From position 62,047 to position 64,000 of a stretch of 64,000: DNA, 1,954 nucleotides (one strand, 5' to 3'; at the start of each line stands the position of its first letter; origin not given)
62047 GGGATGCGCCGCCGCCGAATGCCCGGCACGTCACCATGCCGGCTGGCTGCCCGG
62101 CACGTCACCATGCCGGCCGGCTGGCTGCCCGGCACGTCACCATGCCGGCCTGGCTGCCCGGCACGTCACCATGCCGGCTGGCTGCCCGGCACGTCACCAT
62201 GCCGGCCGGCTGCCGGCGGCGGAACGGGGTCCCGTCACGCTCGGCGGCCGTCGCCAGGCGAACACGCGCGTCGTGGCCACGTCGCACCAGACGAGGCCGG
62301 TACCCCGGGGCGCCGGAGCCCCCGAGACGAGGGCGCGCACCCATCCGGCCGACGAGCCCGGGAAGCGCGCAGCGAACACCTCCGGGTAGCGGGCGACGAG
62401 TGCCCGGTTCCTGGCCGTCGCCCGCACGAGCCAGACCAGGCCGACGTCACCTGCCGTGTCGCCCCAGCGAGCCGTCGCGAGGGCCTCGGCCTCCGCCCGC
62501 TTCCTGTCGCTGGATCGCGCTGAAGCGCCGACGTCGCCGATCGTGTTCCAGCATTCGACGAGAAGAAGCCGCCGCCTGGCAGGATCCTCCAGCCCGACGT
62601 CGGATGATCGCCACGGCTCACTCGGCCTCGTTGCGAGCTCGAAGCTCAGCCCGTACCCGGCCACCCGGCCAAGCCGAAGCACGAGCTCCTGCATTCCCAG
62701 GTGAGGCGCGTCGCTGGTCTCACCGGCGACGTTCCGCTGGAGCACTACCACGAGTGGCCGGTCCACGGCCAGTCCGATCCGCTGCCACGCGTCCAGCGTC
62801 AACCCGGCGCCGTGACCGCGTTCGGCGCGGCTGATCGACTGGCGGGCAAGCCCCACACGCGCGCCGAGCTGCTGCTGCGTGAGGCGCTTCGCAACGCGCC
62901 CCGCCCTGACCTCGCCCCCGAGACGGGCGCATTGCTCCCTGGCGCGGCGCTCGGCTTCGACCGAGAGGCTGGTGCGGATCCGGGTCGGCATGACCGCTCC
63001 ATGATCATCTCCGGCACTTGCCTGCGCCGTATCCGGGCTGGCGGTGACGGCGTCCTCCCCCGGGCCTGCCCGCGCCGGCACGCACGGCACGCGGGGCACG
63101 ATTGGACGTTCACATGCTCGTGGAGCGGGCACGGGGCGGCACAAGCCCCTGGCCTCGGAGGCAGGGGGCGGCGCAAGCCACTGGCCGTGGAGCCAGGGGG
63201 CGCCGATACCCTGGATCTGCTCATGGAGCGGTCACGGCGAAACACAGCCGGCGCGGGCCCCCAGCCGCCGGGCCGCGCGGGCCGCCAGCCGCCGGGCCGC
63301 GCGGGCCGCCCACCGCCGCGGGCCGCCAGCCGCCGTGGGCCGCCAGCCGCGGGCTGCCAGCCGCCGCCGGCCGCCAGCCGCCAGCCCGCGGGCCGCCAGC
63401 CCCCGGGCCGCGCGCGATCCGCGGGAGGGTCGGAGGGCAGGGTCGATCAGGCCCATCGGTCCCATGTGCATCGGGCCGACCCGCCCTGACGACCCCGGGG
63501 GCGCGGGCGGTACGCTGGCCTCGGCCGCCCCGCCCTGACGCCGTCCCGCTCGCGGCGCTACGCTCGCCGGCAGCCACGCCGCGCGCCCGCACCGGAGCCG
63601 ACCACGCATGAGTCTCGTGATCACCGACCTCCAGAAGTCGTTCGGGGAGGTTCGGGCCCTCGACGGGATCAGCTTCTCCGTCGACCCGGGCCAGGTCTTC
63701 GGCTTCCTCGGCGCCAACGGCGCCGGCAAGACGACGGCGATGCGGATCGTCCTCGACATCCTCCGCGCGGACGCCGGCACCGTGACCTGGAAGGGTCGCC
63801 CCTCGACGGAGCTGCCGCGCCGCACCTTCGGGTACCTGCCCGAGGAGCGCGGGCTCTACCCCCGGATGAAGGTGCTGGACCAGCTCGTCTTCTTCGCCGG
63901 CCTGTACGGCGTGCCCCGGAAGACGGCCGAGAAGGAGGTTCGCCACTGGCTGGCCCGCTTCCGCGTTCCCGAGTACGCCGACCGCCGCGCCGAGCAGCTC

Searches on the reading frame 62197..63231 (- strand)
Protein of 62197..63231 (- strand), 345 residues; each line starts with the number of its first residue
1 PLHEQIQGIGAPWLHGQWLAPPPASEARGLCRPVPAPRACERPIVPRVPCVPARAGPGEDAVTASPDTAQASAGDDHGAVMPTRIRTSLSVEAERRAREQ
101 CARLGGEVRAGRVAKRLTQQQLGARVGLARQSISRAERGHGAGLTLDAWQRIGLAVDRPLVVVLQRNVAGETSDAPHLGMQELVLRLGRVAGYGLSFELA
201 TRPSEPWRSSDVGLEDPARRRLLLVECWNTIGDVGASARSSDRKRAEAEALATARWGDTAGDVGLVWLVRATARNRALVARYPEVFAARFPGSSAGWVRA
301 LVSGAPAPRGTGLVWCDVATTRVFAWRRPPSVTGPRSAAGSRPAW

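Call 44: search_protein_families(library=pfam, proteins=[window:62197-63231:-], max_evalue=0.0001)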
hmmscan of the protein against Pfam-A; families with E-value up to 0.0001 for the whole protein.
window:62197-63231:- (345 aa): 1 family
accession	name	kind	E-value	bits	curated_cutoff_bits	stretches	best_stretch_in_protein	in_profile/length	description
PF01381.28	HTH_3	-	1e-05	25.9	23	1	109-147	2-39/55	Helix-turn-helix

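Call 46: search_protein_families(library=ncbifam, proteins=[window:62197-63231:-], max_evalue=0.001)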
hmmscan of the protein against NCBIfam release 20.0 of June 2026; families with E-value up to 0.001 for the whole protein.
window:62197-63231:- (345 aa): 1 family
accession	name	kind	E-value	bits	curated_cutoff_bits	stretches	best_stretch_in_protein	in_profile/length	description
TIGR03070.1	couple_hipB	subfamily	5.2e-05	23.1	71.65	1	104-141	3-40/58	type II toxin-antitoxin system Y4mF family antitoxin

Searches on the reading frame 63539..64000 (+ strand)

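Call 7: search_protein_families(library=pfam, proteins=[window:63539-64000:+], max_evalue=0.01)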
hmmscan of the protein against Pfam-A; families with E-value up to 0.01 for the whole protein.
window:63539-64000:+ (154 aa): 3 families
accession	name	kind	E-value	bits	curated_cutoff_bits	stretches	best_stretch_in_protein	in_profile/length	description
PF00005.33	ABC_tran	-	1.7e-17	64.7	25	1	41-151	1-102/137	ABC transporter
PF25199.1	nSTAND_NTPase5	-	0.00097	19.4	34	1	50-95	40-86/145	Novel STAND NTPase 5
PF13304.12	AAA_21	-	0.0079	16.7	27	0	54-77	2-25/304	AAA domain, putative AbiEii toxin, Type IV TA system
